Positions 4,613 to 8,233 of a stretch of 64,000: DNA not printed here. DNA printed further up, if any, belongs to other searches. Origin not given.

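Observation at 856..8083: Tandem paralogous ~1000-aa proteins with prepilin-type N-termini: unusually large modular pilin candidates with no pilus machinery nearby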

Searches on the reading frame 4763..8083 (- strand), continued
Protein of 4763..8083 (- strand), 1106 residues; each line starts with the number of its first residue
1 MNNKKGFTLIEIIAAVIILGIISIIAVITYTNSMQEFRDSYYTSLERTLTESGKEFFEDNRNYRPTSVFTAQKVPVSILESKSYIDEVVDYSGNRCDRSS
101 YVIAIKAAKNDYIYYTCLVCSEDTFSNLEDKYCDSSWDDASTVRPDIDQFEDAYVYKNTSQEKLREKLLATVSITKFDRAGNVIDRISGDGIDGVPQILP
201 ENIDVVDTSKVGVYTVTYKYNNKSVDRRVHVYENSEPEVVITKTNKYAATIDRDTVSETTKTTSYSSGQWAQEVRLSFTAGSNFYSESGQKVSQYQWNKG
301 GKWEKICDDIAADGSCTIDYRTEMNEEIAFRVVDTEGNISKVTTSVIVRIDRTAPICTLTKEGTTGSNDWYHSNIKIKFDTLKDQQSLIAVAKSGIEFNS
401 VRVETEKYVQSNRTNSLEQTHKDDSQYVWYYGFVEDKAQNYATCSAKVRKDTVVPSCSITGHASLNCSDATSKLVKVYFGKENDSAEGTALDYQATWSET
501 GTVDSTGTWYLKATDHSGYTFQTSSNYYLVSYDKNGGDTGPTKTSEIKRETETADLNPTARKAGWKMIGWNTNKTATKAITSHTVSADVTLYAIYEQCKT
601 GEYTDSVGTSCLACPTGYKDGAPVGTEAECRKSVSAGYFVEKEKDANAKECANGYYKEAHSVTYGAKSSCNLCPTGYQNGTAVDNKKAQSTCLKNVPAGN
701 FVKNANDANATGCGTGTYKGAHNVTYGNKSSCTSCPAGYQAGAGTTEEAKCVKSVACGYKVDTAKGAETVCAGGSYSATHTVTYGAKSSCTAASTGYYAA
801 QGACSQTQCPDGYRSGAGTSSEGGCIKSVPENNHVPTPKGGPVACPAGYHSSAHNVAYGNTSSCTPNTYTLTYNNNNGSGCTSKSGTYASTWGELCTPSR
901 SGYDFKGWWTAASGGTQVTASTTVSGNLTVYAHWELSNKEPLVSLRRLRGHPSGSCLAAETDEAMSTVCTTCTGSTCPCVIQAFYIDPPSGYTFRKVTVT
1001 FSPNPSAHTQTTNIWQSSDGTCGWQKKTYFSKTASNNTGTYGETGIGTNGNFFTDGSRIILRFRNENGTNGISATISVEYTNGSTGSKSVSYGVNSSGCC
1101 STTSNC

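Call 72: predict_structure(alignment_id=A3)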
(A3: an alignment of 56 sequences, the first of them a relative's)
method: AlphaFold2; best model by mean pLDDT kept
length: 1106 residues; sequences in the alignment: 56
mean_pLDDT: 76.9   pTM: 0.44
mean pLDDT of the five models: 76.9, 76.9, 76.5, 76.4, 74.9
residues with pLDDT >= 90: 416; 70-90: 384; 50-70: 138; < 50: 168
segments of 3 or more residues with pLDDT < 50: 1-6, 865-868, 888-891, 938-985, 1003-1058, 1064-1072, 1081-1106
pLDDT, mean of each block of 10 residues (from residue 1): 48 73 73 76 90 93 88 92 90 88 89 92 87 87 84 90 88 87 85 85 91 91 89 93 95 91 95 95 81 93 93 93 94 92 95 95 93 96 88 93 90 91 93 95 95 94 94 95 91 93 93 95 95 91 92 92 94 93 93 94 91 88 88 89 84 86 88 80 78 79 79 72 82 68 57 76 71 66 72 60 56 59 65 69 62 70 54 78 54 71 86 74 70 66 29 27 28 29 46 56 39 31 29 32 29 40 46 56 44 34 31
secondary structure, 60 per line:
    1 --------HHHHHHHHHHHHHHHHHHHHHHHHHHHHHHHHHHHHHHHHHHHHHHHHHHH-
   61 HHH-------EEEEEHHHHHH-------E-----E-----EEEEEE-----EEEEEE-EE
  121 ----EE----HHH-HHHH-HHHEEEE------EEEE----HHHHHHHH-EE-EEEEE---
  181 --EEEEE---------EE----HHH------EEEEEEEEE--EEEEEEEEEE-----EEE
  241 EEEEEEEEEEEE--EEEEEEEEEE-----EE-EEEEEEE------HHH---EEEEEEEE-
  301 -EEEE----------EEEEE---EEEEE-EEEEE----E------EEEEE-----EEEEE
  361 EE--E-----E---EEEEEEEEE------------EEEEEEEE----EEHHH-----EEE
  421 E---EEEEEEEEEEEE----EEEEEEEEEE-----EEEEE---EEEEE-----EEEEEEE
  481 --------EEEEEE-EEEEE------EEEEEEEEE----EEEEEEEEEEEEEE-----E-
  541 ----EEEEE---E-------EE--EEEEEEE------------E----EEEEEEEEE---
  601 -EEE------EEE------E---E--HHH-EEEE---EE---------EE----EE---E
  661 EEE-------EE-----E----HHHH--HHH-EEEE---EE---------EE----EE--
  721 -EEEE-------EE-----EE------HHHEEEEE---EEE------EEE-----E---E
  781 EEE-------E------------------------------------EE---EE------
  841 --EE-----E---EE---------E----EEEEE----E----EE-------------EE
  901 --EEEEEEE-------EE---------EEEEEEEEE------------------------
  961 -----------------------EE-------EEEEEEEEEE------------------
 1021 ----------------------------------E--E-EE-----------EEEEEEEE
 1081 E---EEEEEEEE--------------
elements in order (helices of 4 or more, strands of 3 or more residues): H9-59 E71-75 H76-81 E101-106 E112-117 H135-138 E143-146 E153-156 H161-168 E173-177 E183-187 E212-220 E223-232 E238-252 E255-264 E273-279 E292-299 E302-305 E316-320 E324-328 E330-334 E346-350 E356-362 E375-383 E396-403 E418-421 E425-436 E441-450 E456-460 E464-468 E474-480 E489-494 E496-500 E507-515 E520-533 E545-549 E565-571 E589-597 E602-604 E611-613 E631-634 E660-663 H683-686 E693-696 E722-725 E751-755 E759-761 E768-770 E780-783 E870-874 E903-909 E928-936 E993-1002 E1073-1081 E1085-1092

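Call 74: search_solved_structures(query=A3, max_evalue=0.1, show_alignments=0)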
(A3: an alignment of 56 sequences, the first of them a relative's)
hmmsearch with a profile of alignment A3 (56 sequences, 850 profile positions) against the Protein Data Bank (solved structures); distinct sequences matched with E-value up to 0.1: 17.
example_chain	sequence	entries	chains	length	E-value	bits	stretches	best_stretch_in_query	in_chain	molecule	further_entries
7tgg_A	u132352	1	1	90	2.6e-09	39.3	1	2-66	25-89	Geopilin domain 1 protein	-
9egp_A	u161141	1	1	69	4.3e-09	38.6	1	2-34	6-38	Geopilin domain 1 protein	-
9lab_B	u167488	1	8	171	1.4e-07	33.6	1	1-35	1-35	MSHA major pilin subunit MshA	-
9laa_A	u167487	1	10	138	6.5e-06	28.1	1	1-34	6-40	Type IV pilin protein PilA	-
2m7g_A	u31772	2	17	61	8.6e-06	27.7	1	7-66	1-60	Geopilin domain 1 protein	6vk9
8pfb_G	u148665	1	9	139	1.8e-05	26.6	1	7-57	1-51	Type IV pilin PilE1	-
8tj2_C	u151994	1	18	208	0.00021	23.1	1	7-63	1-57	Type IV major pilin protein PilA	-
1oqw_A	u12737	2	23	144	0.00031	22.5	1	7-34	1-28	Fimbrial protein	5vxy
8tum_e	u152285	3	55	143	0.00044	22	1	7-34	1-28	Type IV major pilin protein PilA | Pilin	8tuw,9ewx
8tob_GA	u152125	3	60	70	0.00055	21.7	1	8-37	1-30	Fimbrial protein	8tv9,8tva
3sok_A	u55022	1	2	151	0.0013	20.5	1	7-35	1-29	Fimbrial protein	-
1ay2_A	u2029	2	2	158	0.0044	18.7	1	7-34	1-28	TYPE 4 PILIN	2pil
2hi2_A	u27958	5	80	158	0.0072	18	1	7-34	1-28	Fimbrial protein | PilA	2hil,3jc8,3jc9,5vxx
6gv9_A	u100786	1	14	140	0.0095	17.6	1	7-36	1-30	Prepilin peptidase-dependent protein D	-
8p3b_A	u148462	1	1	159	0.013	17.2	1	7-34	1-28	Fimbrial protein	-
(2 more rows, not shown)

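Call 75: fold_search(model_id=the predicted structure, library=pdb)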
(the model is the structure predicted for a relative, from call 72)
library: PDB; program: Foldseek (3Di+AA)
matches with E <= 10: 1677; with E <= 0.001: 78
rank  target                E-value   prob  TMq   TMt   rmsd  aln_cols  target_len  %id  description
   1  9flp_A                1.7e-08  1.00  0.13  0.15  54.4      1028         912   10  CryoEM structure of the neck (1403-2314) in the grappling hook protein A (GhpA) in the bacterium Aureispira sp. CCB-QB (released 2024-10-16)
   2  9flu_A                6.4e-08  1.00  0.16  0.42  12.0       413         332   13  CryoEM structure of the fragment-1 (3402-3733) in the grappling hook protein A (GhpA) in the bacterium Aureispira sp.  (released 2024-10-16)
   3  2yn3_A                2.7e-07  1.00  0.15  0.44   8.5       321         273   15  Structural insight into the giant calcium-binding adhesin SiiE: implications for the adhesion of Salmonella enterica t (released 2013-04-03)
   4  9flw_A                4.5e-07  1.00  0.19  0.34  18.1       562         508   11  CryoEM structure of the fragment-6 (3571-4078) in the grappling hook protein A (GhpA) in the bacterium Aureispira sp.  (released 2024-10-16)
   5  9g8b_A                7.2e-07  1.00  0.16  0.40  11.9       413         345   14  CryoEM structure of the fragment-2 (2892-3236) in the grappling hook protein A (GhpA) in the bacterium Aureispira sp.  (released 2024-10-16)
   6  2yn5_A                1.1e-06  1.00  0.16  0.45   8.4       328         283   14  Structural insight into the giant calcium-binding adhesin SiiE: implications for the adhesion of Salmonella enterica t (released 2013-04-03)
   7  9flv_A                1.3e-06  1.00  0.17  0.37  13.7       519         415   13  CryoEM structure of the fragment-5 (2393-2807) in the grappling hook protein A (GhpA) in the bacterium Aureispira sp.  (released 2024-10-16)
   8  9fls_A                2.0e-06  1.00  0.16  0.38  11.1       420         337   11  CryoEM structure of the fragment-3 (2061-2397) in the grappling hook protein A (GhpA) in the bacterium Aureispira sp.  (released 2024-10-16)
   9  2yn5_B                2.4e-06  1.00  0.16  0.52  11.3       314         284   15  Structural insight into the giant calcium-binding adhesin SiiE: implications for the adhesion of Salmonella enterica t (released 2013-04-03)
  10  9fly_A                2.6e-06  1.00  0.17  0.21  21.4       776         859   10  CryoEM structure of the base (4151-5009) in the grappling hook protein A (GhpA) in the bacterium Aureispira sp. CCB-QB (released 2024-10-16)
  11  9qk2_F                3.3e-06  0.99  0.09  0.13  46.6       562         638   11  Structure of the Complement classical and lectin pathway C3 convertase in complex with substrate C3 (released 2025-12-24)
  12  2yn3_C                4.8e-06  1.00  0.15  0.50  11.9       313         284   15  Structural insight into the giant calcium-binding adhesin SiiE: implications for the adhesion of Salmonella enterica t (released 2013-04-03)
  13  2yn3_B                7.7e-06  1.00  0.13  0.40   8.8       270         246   15  Structural insight into the giant calcium-binding adhesin SiiE: implications for the adhesion of Salmonella enterica t (released 2013-04-03)
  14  9flx_A                9.7e-06  1.00  0.15  0.37  12.1       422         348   12  CryoEM structure of the fragment-4 (4074-4421) in the grappling hook protein A (GhpA) in the bacterium Aureispira sp.  (released 2024-10-16)
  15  7q5z                  1.7e-05  0.96  0.11  0.10  52.6       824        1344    7  Cryo-EM structure of native human A2ML1 (released 2022-04-20)
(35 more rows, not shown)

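Call 79: search_protein_families(library=pfam, proteins=[P0013, P0039, P0051, P0022, P0034, P0019], max_evalue=0.001)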
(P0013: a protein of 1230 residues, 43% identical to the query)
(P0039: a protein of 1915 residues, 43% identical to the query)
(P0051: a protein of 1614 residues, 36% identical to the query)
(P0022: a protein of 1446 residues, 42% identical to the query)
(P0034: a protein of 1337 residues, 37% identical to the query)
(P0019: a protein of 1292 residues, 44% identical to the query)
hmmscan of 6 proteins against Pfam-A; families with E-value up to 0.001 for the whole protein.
P0013 (1230 aa): 8 families
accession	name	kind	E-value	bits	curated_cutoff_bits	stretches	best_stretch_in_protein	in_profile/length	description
PF07699.19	Ephrin_rec_like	-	1.5e-23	82.7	23.1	6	1013-1054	1-41/48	Tyrosine-protein kinase ephrin type A/B receptor-like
PF07591.16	PT-HINT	-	6.1e-14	52.9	27.7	1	1085-1223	1-137/137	Pretoxin HINT domain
PF09479.16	Flg_new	-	1.4e-08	35.2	27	1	527-592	3-64/65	Listeria-Bacteroides repeat domain (List_Bact_rpt)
PF14890.11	Intein_splicing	-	2.6e-08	34.3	35.8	1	1093-1222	9-155/155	Intein splicing domain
PF01079.26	Hint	-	9.8e-07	29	29.7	1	1075-1197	9-132/213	Hint module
PF13403.11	Hint_2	-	1.3e-06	29.3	28.4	1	1079-1113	2-36/147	Hint domain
PF07562.20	NCD3G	-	7.4e-06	26.2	38.9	0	938-965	28-54/54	Nine Cysteines Domain of family 3 GPCR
PF07963.17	N_methyl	-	0.00039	20.3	21.2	1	2-25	3-26/27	Prokaryotic N-terminal methylation motif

P0039 (1915 aa): 2 families
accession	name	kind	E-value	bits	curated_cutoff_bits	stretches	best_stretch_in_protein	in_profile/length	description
PF07963.17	N_methyl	-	2.2e-06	27.4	21.2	1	1-27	1-27/27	Prokaryotic N-terminal methylation motif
PF03640.20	Lipoprotein_15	-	1.9e-05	24.5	24.4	0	1794-1810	16-34/47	Secreted repeat of unknown function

P0051 (1614 aa): 2 families
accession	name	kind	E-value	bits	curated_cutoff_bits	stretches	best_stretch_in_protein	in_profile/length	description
PF07963.17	N_methyl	-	2.9e-07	30.2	21.2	1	1-27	1-27/27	Prokaryotic N-terminal methylation motif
PF12245.14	Big_3_2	-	0.00016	22.3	23.3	0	892-914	100-122/122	Bacterial Ig-like domain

P0022 (1446 aa): 3 families
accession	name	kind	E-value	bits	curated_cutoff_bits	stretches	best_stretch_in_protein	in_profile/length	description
PF03382.20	DUF285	-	1.8e-142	467.1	25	9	854-970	10-111/120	Mycoplasma protein of unknown function, DUF285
PF09479.16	Flg_new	-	2e-21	76.3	27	2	623-700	1-65/65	Listeria-Bacteroides repeat domain (List_Bact_rpt)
PF07963.17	N_methyl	-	1.3e-05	25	21.2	1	1-26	1-26/27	Prokaryotic N-terminal methylation motif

P0034 (1337 aa): 2 families
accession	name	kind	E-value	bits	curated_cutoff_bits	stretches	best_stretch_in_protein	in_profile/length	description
PF09479.16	Flg_new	-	1.2e-15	57.8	27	3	541-611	2-64/65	Listeria-Bacteroides repeat domain (List_Bact_rpt)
PF07963.17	N_methyl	-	1.1e-06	28.4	21.2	1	1-27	1-27/27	Prokaryotic N-terminal methylation motif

P0019 (1292 aa): 2 families
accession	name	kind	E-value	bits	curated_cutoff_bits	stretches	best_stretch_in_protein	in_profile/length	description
PF18676.6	MBG_2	-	2.9e-12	47.4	25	1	603-683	1-72/72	MBG domain (YGX type)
PF07963.17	N_methyl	-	7.5e-06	25.8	21.2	1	2-26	3-27/27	Prokaryotic N-terminal methylation motif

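Call 80: find_encoding_contigs(protein=P0013, flank=6000, max_places=2)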
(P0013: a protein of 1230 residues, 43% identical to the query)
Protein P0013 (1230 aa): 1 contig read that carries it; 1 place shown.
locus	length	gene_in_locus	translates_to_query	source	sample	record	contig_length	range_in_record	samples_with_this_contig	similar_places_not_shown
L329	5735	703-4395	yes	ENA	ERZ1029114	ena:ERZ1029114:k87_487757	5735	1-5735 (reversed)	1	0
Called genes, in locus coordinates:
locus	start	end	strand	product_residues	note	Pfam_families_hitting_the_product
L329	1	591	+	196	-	?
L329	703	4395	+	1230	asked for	PF07562:NCD3G (faint), PF09479:Flg_new, PF07699:Ephrin_rec_like (weak), PF01079:Hint (weak), PF07591:PT-HINT, PF13403:Hint_2 (faint), PF14890:Intein_splicing (weak)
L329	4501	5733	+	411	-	?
